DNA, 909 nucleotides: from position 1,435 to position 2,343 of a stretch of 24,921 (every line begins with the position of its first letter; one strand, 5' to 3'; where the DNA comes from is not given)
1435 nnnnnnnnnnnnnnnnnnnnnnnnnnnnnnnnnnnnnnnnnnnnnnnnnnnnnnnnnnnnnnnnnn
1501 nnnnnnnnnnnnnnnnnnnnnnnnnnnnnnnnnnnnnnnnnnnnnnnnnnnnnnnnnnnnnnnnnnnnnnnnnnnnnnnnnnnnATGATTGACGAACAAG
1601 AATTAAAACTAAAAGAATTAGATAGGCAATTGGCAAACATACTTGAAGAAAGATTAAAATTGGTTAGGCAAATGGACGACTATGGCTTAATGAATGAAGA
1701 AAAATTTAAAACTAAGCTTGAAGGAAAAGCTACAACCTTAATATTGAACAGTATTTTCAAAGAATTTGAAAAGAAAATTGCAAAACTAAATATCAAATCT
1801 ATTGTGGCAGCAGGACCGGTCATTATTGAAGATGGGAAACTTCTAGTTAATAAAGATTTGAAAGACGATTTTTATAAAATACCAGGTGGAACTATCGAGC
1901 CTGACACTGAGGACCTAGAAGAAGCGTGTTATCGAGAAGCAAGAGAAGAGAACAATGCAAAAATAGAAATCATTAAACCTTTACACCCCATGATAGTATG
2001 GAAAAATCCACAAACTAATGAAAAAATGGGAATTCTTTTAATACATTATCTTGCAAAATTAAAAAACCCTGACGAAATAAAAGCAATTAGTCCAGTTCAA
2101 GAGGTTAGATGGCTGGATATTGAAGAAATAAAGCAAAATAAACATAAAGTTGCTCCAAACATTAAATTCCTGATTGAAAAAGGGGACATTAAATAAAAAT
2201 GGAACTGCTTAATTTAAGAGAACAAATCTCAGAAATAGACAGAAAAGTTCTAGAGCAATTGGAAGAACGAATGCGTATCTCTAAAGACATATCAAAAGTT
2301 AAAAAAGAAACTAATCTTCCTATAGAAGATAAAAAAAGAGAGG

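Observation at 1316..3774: Two chorismate-mutase-like genes embedded in the gatC-gatA operon, one a catalytically dead AroQ-NUDIX fusion

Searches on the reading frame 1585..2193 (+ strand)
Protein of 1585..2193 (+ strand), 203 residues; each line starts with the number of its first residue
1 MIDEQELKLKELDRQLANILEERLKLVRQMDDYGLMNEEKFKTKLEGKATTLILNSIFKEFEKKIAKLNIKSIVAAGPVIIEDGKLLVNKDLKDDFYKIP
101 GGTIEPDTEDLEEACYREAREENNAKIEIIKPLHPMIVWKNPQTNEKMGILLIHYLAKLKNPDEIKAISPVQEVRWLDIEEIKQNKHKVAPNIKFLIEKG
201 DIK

Call 3: search_protein_families(library=pfam, proteins=[window:1585-2193:+], max_evalue=1)
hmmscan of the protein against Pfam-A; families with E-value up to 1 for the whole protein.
window:1585-2193:+ (203 aa): 3 families
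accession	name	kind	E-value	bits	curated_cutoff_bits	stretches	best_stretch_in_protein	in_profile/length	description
PF00293.34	NUDIX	-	4.4e-11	43.4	21.1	1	75-188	5-123/134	NUDIX domain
PF14815.12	NUDIX_4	-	0.043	14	35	1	90-184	20-100/113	NUDIX domain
PF22327.2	Nudt16-like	-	0.063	13.7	27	1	99-168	37-103/161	U8 snoRNA-decapping enzyme-like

Call 4: search_protein_families(library=ncbifam, proteins=[window:1585-2193:+], max_evalue=1)
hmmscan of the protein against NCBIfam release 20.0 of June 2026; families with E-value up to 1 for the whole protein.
window:1585-2193:+ (203 aa): 8 families
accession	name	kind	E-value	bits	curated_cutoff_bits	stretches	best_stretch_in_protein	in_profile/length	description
NF041652.1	Nud_hyd_Dein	equivalog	0.00013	22.2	200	1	88-183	36-128/152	Nudix hydrolase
NF012016.0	PRK15472.1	equivalog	0.0024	17.6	95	1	77-192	8-132/141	nucleoside triphosphatase NudI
NF003786.0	PRK05379.1-2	equivalog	0.0037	16.5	397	1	94-128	242-275/354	bifunctional nicotinamide-nucleotide adenylyltransferase/Nudix hydroxylase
NF001937.0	PRK00714.1-4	equivalog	0.0068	16.1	139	1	80-131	16-66/161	RNA pyrophosphohydrolase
NF006530.0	PRK08999.1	equivalog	0.0095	15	245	1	74-135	8-72/315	Nudix family hydrolase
NF003787.0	PRK05379.1-4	equivalog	0.016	14.2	449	1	74-127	209-264/346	bifunctional nicotinamide-nucleotide adenylyltransferase/Nudix hydroxylase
NF003788.0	PRK05379.1-5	equivalog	0.028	13.7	354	1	73-183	213-330/351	bifunctional nicotinamide-nucleotide adenylyltransferase/Nudix hydroxylase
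NF001938.0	PRK00714.1-5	equivalog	0.076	12.4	116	1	90-143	40-93/172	RNA pyrophosphohydrolase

Call 5: find_homologous_proteins(query=window:1585-2193:+)
Query window:1585-2193:+ (203 aa): 705 proteins with E <= 0.001 among 924 candidates; the best 120 are listed.
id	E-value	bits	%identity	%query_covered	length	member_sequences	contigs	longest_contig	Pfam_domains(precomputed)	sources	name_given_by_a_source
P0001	1.7e-124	431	100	100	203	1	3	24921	PF00293.35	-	-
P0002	1.4e-101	356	83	98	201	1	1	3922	PF00293.35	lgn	-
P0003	4.9e-101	354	83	98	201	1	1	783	PF00293.35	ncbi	-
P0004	5.9e-100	351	79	100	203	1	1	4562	PF00293.35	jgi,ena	-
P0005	2.7e-99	349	80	100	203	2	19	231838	PF00293.35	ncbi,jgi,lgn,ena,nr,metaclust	ncbi:NUDIX hydrolase [archaeon]|nr:NUDIX hydrolase [archaeon]|metaclust:\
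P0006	9.6e-99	347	83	96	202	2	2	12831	PF00293.35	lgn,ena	-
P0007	9.9e-99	347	80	98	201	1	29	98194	PF00293.35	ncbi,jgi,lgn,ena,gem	-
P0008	2.2e-98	346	81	98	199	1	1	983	PF00293.35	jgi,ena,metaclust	metaclust:\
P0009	3.5e-98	345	80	98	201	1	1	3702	PF00293.35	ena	-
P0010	1.3e-96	340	79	97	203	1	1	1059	PF00293.35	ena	-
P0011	5.3e-96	338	78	100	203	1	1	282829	PF00293.35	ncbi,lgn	-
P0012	3.2e-95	335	78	98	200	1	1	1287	PF00293.35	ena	-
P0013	3.6e-95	335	77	98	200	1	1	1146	PF00293.35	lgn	-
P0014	8.5e-95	334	77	98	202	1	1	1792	PF00293.35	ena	-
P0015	1.2e-94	333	78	98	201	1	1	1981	PF00293.35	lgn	-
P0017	6.4e-94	331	74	100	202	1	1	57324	PF00293.35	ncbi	-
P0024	6.6e-92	325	75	100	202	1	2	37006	PF00293.35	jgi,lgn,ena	-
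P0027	5.3e-91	322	71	100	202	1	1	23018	PF00293.35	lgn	-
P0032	4.5e-85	302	70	100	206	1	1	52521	PF00293.35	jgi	jgi:ADP-ribose pyrophosphatase YjhB (NUDIX family)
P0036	1.6e-79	284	64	100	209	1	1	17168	PF00293.35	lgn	-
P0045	1.2e-70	255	62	96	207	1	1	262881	PF00293.35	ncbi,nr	ncbi:NUDIX domain protein [uncultured archaeon]|nr:NUDIX domain protein [uncultured archaeon]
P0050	7.3e-67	243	58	100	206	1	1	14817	PF00293.35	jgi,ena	-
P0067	3.4e-62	228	80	66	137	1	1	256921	PF00293.35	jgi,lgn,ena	-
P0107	1.1e-60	223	56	94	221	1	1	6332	PF00293.35,PF01817.27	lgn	-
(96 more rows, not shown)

Call 7: find_encoding_contigs(protein=P0005, flank=5000, max_places=4)
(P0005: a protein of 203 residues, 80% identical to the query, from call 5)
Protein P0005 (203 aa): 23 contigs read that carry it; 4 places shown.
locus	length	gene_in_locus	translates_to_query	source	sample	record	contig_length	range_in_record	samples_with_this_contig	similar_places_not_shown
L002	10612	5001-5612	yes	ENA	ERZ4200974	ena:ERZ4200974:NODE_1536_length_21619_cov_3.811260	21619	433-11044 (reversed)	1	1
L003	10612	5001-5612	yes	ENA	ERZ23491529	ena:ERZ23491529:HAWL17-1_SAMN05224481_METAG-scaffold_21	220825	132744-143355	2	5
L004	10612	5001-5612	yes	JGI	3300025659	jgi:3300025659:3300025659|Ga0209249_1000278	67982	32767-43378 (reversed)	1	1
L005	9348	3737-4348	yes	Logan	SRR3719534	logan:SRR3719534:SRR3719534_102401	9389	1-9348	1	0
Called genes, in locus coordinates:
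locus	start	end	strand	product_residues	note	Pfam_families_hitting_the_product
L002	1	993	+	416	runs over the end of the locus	PF18195:GatD_N, PF00710:Asparaginase, PF17763:Asparaginase_C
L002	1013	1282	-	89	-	-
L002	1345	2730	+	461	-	PF02934:GatB_N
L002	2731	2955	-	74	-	-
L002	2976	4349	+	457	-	PF01336:tRNA_anti-codon, PF00152:tRNA-synt_2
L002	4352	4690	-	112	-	PF11969:DcpS_C, PF01230:HIT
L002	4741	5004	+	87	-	-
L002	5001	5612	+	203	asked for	PF00293:NUDIX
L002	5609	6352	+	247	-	PF03575:Peptidase_S51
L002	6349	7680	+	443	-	PF01425:Amidase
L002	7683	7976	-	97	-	-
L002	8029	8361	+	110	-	-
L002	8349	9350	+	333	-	PF01368:DHH (weak), PF02272:DHHA1 (weak)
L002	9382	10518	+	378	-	PF04041:Glyco_hydro_130 (weak)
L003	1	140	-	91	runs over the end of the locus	-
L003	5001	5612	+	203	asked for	PF00293:NUDIX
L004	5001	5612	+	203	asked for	PF00293:NUDIX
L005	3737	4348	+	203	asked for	PF00293:NUDIX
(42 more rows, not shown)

Call 8: find_encoding_contigs(protein=P0067, flank=5000, max_places=3)
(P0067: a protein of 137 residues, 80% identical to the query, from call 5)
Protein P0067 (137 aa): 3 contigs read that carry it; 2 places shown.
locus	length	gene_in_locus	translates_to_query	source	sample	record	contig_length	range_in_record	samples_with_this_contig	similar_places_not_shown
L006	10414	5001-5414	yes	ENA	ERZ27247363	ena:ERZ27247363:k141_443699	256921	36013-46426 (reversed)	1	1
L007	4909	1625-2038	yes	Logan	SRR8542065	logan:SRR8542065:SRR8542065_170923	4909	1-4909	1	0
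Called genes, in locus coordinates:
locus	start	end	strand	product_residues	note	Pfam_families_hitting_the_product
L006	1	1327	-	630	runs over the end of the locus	PF17214:KH_TffA, PF23023:Anti-Pycsar_Apyc1 (weak), PF00753:Lactamase_B, PF16661:Lactamase_B_6, PF12706:Lactamase_B_2, PF10996:Beta-Casp, PF07521:RMMBL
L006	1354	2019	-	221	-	PF00227:Proteasome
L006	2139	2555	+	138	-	PF01873:eIF-5_eIF-2B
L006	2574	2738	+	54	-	PF18930:DUF5679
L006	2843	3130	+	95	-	-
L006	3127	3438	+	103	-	-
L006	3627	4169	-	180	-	-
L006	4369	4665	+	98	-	PF04242:DUF424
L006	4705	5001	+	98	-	-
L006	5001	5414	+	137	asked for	PF00293:NUDIX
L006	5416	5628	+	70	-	-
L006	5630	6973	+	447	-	PF01425:Amidase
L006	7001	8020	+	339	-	PF01368:DHH, PF02272:DHHA1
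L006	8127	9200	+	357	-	PF00091:Tubulin, PF12327:FtsZ_C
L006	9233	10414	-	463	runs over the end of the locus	PF01336:tRNA_anti-codon, PF00152:tRNA-synt_2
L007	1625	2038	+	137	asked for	PF00293:NUDIX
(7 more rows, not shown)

Call 9: find_encoding_contigs(protein=P0107, flank=5000, max_places=3)
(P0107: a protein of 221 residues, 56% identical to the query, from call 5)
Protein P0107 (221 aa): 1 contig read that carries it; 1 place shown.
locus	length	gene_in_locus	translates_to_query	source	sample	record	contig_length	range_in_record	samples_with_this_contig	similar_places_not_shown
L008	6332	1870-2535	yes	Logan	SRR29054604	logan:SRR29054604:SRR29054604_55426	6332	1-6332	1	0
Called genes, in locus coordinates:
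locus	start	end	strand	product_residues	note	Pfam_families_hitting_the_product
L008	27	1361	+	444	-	PF01425:Amidase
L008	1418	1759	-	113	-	-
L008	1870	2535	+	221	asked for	PF01817:CM_2, PF00293:NUDIX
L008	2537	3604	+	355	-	PF01368:DHH, PF02272:DHHA1 (weak)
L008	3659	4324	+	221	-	PF13483:Lactamase_B_3, PF12706:Lactamase_B_2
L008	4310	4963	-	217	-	-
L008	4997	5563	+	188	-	PF02676:TYW3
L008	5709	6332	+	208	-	?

Call 11: search_protein_families(library=pfam, proteins=[L006:5416-5625:+, L006:4705-4998:+, L002:4741-5001:+, L002:5609-6349:+, L008:1418-1756:-, P0107, P0045, P0036, L002:8029-8358:+], max_evalue=5)
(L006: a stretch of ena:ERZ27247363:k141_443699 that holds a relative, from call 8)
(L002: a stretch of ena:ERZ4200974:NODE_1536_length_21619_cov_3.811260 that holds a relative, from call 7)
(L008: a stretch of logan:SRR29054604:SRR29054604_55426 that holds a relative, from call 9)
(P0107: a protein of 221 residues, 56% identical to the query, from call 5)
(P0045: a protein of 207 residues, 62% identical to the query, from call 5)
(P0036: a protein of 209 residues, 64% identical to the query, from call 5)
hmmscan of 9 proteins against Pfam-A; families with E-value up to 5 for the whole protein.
L006:5416-5625:+ (70 aa): 3 families
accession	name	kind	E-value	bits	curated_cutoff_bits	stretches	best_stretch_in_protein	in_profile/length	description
PF04949.18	Transcrip_act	-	0.075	13.4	27.5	1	5-66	56-117/154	Transcriptional activator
PF07303.18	Occludin_ELL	-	0.089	14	31.2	1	3-58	29-83/101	Occludin homology domain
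PF16454.10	PI3K_P85_iSH2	-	0.14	12.2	31.5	1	3-44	109-150/161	Phosphatidylinositol 3-kinase regulatory subunit P85 inter-SH2 domain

L006:4705-4998:+ (98 aa): 1 family
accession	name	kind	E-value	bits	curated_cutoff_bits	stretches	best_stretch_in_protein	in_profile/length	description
PF01086.22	Clathrin_lg_ch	-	0.0038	17.6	22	1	10-59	125-176/222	Clathrin light chain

L002:4741-5001:+ (87 aa): 0 families

L002:5609-6349:+ (247 aa): 4 families
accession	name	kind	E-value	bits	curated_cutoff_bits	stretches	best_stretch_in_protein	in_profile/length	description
PF03575.23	Peptidase_S51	-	2.9e-50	171.2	23.9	1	4-211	2-206/206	Peptidase family S51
PF04230.19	PS_pyruv_trans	-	0.0083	16.5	25.3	1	38-131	22-105/280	Polysaccharide pyruvyl transferase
PF16589.12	BRCT_2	-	0.048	14.4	27.3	1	176-230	17-65/86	BRCT domain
PF07685.20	GATase_3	-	0.05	13.7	27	1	80-134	30-87/196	CobB/CobQ-like glutamine amidotransferase domain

L008:1418-1756:- (112 aa): 1 family
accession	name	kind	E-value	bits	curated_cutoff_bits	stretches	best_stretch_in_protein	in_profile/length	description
PF02945.21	Endonuclease_7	-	0.089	13.1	23.6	1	21-47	8-34/82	Recombination endonuclease VII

P0107 (221 aa): 4 families
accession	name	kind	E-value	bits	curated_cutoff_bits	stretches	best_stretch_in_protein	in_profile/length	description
PF01817.26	CM_2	-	1.2e-13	51.5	27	1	8-80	1-76/80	Chorismate mutase type II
PF00293.34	NUDIX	-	1.5e-11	44.9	21.1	1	100-204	12-122/134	NUDIX domain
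PF22327.2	Nudt16-like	-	0.037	14.4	27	1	117-184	37-101/161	U8 snoRNA-decapping enzyme-like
PF20652.3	Sec8_C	-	0.089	12.6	25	1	47-95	65-117/260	Exocyst complex component Sec8 C-terminal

P0045 (207 aa): 2 families
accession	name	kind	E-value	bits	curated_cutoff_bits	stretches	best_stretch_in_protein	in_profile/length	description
PF00293.34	NUDIX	-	7.9e-11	42.5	21.1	1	84-191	9-123/134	NUDIX domain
PF22327.2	Nudt16-like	-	0.077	13.4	27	1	103-170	37-101/161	U8 snoRNA-decapping enzyme-like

P0036 (209 aa): 6 families
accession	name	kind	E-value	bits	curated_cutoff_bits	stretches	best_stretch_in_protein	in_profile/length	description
PF00293.34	NUDIX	-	9.7e-10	39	21.1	1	85-192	8-122/134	NUDIX domain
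PF23857.1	Phage_TAC_19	-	0.0043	17.6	27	1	4-43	47-86/109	Phage tail chaperone protein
PF01601.21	CoV_S2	-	0.072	12.1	40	1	2-63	240-303/521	Coronavirus spike glycoprotein S2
PF22327.2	Nudt16-like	-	0.11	12.9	27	1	105-136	37-68/161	U8 snoRNA-decapping enzyme-like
PF14815.12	NUDIX_4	-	0.15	12.3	35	1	101-189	25-99/113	NUDIX domain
PF09992.14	NAGPA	-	0.26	11.9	25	1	60-99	46-83/169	Phosphodiester glycosidase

L002:8029-8358:+ (110 aa): 1 family
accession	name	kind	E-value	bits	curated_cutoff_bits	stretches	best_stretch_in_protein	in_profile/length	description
PF09871.14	DUF2098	-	0.044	14.5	25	1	23-86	18-82/94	Uncharacterized protein conserved in archaea (DUF2098)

Call 21: find_related_loci(query=A2, collection=genome_contigs, flank=6000)
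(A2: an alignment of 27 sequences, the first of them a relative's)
Query A2 (203 aa) in genome_contigs; peptide patterns used: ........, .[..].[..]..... (x = any residue, [..] = any of these).
407 stretches matched a pattern; 224 encode a relative of the query (tblastn E <= 1e-3); the best 80 are kept; 80 distinct loci.
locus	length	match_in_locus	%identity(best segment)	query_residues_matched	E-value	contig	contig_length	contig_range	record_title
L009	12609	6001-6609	80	1-203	2e-106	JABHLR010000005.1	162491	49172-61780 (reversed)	MAG: archaeon isolate SI037S2_bin49 k141_669449, whole genome shotgun sequence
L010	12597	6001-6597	80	5-203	2e-104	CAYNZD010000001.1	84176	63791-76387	MAG TPA_asm: Candidatus Woesearchaeota archaeon isolate binchicken_co243_24 genome assembly, contig: NODE_123_length_841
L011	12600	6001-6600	62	8-202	1e-73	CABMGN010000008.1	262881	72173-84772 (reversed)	uncultured archaeon isolate LFW-170_3 genome assembly, contig: LFW1703_8, whole genome shotgun sequence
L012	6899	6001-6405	79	68-202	2e-67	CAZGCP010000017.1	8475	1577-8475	MAG TPA_asm: Candidatus Woesearchaeota archaeon isolate binchicken_co8_193 genome assembly, contig: NODE_16343_length_84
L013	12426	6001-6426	75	61-202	1e-66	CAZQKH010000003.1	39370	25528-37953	MAG TPA_asm: Candidatus Woesearchaeota archaeon isolate SRP191223_co2_5 genome assembly, contig: NODE_266_length_39370_c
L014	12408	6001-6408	76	67-202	2e-66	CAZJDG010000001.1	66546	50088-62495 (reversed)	MAG TPA_asm: Candidatus Woesearchaeota archaeon isolate binchicken_co85_60 genome assembly, contig: NODE_243_length_6654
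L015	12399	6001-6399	80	71-203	4e-66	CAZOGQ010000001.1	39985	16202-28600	MAG TPA_asm: Candidatus Woesearchaeota archaeon isolate SRP214966_co4_519 genome assembly, contig: NODE_621_length_39985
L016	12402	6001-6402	78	70-203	9e-66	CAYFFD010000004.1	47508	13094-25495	MAG TPA_asm: Candidatus Woesearchaeota archaeon isolate ERP003628_co1_44 genome assembly, contig: NODE_160_length_47508_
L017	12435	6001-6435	72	59-203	7e-65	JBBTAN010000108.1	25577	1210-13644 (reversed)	MAG: Nanoarchaeota archaeon isolate H43-bin069_1 H43_bin069_1_000000000108, whole genome shotgun sequence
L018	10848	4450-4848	76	71-203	2e-64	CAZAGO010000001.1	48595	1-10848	MAG TPA_asm: Candidatus Woesearchaeota archaeon isolate SRP239243_co2_438 genome assembly, contig: NODE_912_length_48595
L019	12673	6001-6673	72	61-203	2e-63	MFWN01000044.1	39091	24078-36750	MAG: Candidatus Pacearchaeota archaeon RBG_13_36_9 RBG_13_scaffold_234, whole genome shotgun sequence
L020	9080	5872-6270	76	70-202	4e-63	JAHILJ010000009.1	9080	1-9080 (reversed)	MAG: Nanoarchaeota archaeon isolate KR13_N2.mb.17 KR13_N2.mb.17_k141_34836, whole genome shotgun sequence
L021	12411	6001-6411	73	67-203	7e-63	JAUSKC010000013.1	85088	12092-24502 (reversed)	MAG: Nanoarchaeota archaeon isolate E14_metabat.bin.35 E14_k141_840072, whole genome shotgun sequence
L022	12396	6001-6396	77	71-202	4e-63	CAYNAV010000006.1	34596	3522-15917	MAG TPA_asm: Candidatus Woesearchaeota archaeon isolate SRP178699_co1_438 genome assembly, contig: NODE_1248_length_3459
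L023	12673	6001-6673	74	65-203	3e-62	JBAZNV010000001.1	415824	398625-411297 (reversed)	MAG: Candidatus Pacearchaeota archaeon isolate SO_2017_LW4_79 scaffold_53_c1_LW137-91_2017, whole genome shotgun sequenc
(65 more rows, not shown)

Call 46: predict_structure(alignment_id=A2)
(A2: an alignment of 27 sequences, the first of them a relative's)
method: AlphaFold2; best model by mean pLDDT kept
length: 203 residues; sequences in the alignment: 27
mean_pLDDT: 83.4   pTM: 0.71
mean pLDDT of the five models: 83.4, 82.7, 82.4, 79.0, 76.0
residues with pLDDT >= 90: 102; 70-90: 57; 50-70: 33; < 50: 11
segments of 3 or more residues with pLDDT < 50: 38-46
pLDDT, mean of each block of 10 residues (from residue 1): 73 61 61 51 51 75 82 93 97 91 85 95 96 89 84 96 97 97 97 95 91
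secondary structure, 60 per line:
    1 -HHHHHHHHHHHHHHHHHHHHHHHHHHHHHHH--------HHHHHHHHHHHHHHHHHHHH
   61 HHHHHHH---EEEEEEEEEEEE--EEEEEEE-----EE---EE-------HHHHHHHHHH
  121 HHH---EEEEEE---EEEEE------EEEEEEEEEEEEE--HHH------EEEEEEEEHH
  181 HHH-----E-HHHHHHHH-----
elements in order: H2-32 H41-67 E71-82 E85-91 H111-123 E127-132 E136-140 E147-159 E171-178 H179-183 H191-198

Call 54: fold_search(model_id=the predicted structure, library=pdb)
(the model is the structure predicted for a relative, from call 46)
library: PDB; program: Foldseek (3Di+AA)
matches with E <= 10: 836; with E <= 0.001: 528
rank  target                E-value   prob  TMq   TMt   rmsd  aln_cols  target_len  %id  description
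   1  3i7u_C                1.5e-09  1.00  0.55  0.80   2.6       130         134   29  Crystal structure of AP4A hydrolase (aq_158) from Aquifex aeolicus VF5 (released 2009-07-21)
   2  3i7u_A                2.4e-09  1.00  0.52  0.75   3.0       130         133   29  Crystal structure of AP4A hydrolase (aq_158) from Aquifex aeolicus VF5 (released 2009-07-21)
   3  1soi                  3.2e-09  1.00  0.52  0.66   3.6       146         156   21  CRYSTAL STRUCTURE OF NUDIX HYDROLASE DR1025 IN COMPLEX WITH SM+3 (released 2004-05-11)
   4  1sjy                  7.1e-09  1.00  0.51  0.65   3.8       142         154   22  Crystal Structure of NUDIX HYDROLASE DR1025 FROM DEINOCOCCUS RADIODURANS (released 2004-05-11)
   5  1sz3_A                2.1e-08  1.00  0.51  0.66   3.6       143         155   22  CRYSTAL STRUCTURE OF NUDIX HYDROLASE DR1025 IN COMPLEXED WITH GNP AND MG+2 (released 2004-05-11)
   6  3cng_C                2.7e-08  1.00  0.50  0.56   3.2       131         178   23  Crystal structure of NUDIX hydrolase from Nitrosomonas europaea (released 2008-04-08)
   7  1su2_A                2.7e-08  1.00  0.51  0.64   3.6       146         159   22  CRYSTAL STRUCTURE OF THE NUDIX HYDROLASE DR1025 IN COMPLEX WITH ATP (released 2004-05-11)
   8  6dt3_B                2.9e-08  1.00  0.51  0.69   3.8       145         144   20  1.2 Angstrom Resolution Crystal Structure of Nucleoside Triphosphatase NudI from Klebsiella pneumoniae in Complex with (released 2018-06-27)
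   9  3oga_A                3.2e-08  1.00  0.51  0.74   3.3       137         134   24  1.75 Angstrom resolution crystal structure of a putative NTP pyrophosphohydrolase (yfaO) from Salmonella typhimurium L (released 2010-10-06)
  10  2b0v                  3.7e-08  1.00  0.52  0.69   3.1       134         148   23  NUDIX hydrolase from Nitrosomonas europaea. (released 2005-09-27)
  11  3n77_A                6.3e-08  1.00  0.49  0.67   4.2       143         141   22  Crystal structure of Idp01880, putative NTP pyrophosphohydrolase of Salmonella typhimurium LT2 (released 2010-08-18)
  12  3cng_A                6.7e-08  1.00  0.51  0.58   3.2       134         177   22  Crystal structure of NUDIX hydrolase from Nitrosomonas europaea (released 2008-04-08)
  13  3ees_A                7.1e-08  1.00  0.49  0.73   3.0       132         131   25  Structure of the RNA pyrophosphohydrolase BdRppH (released 2009-03-24)
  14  2rrk_MODEL_1_A        8.0e-08  1.00  0.51  0.71   3.0       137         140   25  Solution structure of the E. coli ORF135 protein (released 2012-01-18)
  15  3gwy_B                8.0e-08  1.00  0.50  0.73   3.8       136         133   24  Crystal structure of putative CTP pyrophosphohydrolase from Bacteroides fragilis (released 2009-04-14)
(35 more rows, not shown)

Call 70: find_encoding_contigs(protein=P0011, flank=3500, max_places=1)
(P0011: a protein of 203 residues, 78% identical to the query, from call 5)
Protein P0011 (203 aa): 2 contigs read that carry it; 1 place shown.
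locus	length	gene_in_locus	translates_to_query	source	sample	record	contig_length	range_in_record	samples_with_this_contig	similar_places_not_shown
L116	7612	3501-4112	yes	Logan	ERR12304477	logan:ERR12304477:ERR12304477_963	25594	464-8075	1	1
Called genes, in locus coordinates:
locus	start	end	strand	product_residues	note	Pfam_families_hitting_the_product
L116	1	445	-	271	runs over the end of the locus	PF00850:Hist_deacetyl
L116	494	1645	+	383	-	PF07690:MFS_1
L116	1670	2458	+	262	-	PF00149:Metallophos, PF12850:Metallophos_2 (weak), PF14582:Metallophos_3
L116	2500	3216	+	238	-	-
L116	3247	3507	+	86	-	-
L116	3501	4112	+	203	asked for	PF00293:NUDIX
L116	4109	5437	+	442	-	PF01425:Amidase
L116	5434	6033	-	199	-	-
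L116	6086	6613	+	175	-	PF00293:NUDIX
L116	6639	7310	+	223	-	PF13483:Lactamase_B_3, PF12706:Lactamase_B_2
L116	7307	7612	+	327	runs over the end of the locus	PF01368:DHH, PF02272:DHHA1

Call 71: find_encoding_contigs(protein=P0017, flank=3500, max_places=1)
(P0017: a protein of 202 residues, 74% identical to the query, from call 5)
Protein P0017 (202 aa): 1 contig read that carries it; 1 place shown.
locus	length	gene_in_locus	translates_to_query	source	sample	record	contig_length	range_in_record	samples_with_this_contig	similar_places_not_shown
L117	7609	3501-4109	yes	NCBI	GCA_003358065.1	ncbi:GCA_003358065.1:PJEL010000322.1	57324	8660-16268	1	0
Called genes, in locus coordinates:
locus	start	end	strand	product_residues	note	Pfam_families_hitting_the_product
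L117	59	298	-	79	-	-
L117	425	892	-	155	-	-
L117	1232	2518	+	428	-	PF01336:tRNA_anti-codon, PF00152:tRNA-synt_2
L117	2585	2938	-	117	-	PF11969:DcpS_C, PF01230:HIT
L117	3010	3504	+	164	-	-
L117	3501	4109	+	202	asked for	PF00293:NUDIX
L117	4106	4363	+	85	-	PF01817:CM_2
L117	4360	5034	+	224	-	PF01936:NYN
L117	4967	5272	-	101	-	-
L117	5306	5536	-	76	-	-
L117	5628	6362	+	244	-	PF01425:Amidase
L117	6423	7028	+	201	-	PF06941:NT5C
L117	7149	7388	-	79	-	-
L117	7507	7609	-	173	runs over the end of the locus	-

Call 72: find_encoding_contigs(protein=P0024, flank=3500, max_places=1)
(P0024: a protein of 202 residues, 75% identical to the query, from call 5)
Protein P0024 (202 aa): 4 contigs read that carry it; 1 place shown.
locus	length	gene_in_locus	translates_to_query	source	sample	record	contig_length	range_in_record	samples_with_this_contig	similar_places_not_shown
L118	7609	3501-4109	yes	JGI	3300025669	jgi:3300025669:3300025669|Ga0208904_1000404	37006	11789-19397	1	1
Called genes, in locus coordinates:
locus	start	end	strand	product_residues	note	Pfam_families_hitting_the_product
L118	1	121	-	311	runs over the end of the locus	PF08271:Zn_Ribbon_TF, PF00382:TFIIB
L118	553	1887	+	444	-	PF00474:SSF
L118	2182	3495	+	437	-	PF01336:tRNA_anti-codon, PF00152:tRNA-synt_2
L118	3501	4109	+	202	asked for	PF00293:NUDIX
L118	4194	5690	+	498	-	PF08903:DUF1846, PF20921:DUF1846_C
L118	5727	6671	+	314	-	PF00149:Metallophos, PF12850:Metallophos_2 (faint), PF14582:Metallophos_3 (weak)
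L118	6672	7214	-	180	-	-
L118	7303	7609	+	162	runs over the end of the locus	-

Call 73: find_encoding_contigs(protein=P0032, flank=3500, max_places=1)
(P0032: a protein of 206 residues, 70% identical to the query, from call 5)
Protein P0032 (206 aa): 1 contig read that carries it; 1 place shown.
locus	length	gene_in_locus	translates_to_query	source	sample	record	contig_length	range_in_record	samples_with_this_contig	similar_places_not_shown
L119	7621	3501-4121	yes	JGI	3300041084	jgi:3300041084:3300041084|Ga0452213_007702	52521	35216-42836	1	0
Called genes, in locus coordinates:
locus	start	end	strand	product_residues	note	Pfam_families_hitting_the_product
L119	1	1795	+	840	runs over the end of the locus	-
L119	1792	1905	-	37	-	-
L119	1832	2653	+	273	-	PF06745:ATPase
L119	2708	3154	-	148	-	-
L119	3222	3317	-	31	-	-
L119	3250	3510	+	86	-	-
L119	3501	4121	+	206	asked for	PF00293:NUDIX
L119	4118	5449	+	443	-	PF01425:Amidase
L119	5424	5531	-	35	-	-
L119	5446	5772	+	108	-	-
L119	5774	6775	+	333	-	PF01368:DHH, PF02272:DHHA1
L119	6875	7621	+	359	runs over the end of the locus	PF00091:Tubulin, PF12327:FtsZ_C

Call 75: find_encoding_contigs(protein=P0036, flank=3500, max_places=1)
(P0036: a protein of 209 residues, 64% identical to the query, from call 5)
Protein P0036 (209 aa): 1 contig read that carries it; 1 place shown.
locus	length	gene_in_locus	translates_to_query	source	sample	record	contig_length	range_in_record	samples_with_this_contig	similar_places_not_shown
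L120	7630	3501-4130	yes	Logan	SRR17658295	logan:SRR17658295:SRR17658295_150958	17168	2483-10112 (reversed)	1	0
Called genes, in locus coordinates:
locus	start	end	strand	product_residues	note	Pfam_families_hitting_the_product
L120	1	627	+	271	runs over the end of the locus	PF00149:Metallophos, PF12850:Metallophos_2 (faint), PF14582:Metallophos_3 (weak)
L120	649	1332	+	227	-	-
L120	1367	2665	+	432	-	PF01336:tRNA_anti-codon, PF00152:tRNA-synt_2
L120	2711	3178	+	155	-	-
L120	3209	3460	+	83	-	-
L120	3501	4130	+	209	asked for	PF00293:NUDIX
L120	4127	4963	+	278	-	PF05822:UMPH-1, PF12710:HAD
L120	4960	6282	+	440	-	PF01425:Amidase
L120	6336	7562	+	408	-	-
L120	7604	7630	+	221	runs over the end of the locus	PF13483:Lactamase_B_3, PF12706:Lactamase_B_2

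Call 76: find_encoding_contigs(protein=P0050, flank=3500, max_places=1)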
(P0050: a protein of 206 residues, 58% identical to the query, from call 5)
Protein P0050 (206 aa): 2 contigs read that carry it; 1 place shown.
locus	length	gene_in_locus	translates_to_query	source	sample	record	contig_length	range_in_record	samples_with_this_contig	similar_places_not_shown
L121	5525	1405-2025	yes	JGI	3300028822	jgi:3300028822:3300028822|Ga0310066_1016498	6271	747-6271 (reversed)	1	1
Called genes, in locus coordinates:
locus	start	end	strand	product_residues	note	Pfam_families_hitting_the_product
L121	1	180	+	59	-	?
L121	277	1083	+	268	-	PF00149:Metallophos, PF12850:Metallophos_2 (faint), PF14582:Metallophos_3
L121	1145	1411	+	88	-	-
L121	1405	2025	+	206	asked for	PF00293:NUDIX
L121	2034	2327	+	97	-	PF01817:CM_2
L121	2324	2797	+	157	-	-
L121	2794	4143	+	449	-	PF01425:Amidase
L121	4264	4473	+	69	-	-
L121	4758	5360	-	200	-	-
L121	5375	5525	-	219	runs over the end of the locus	PF01428:zf-AN1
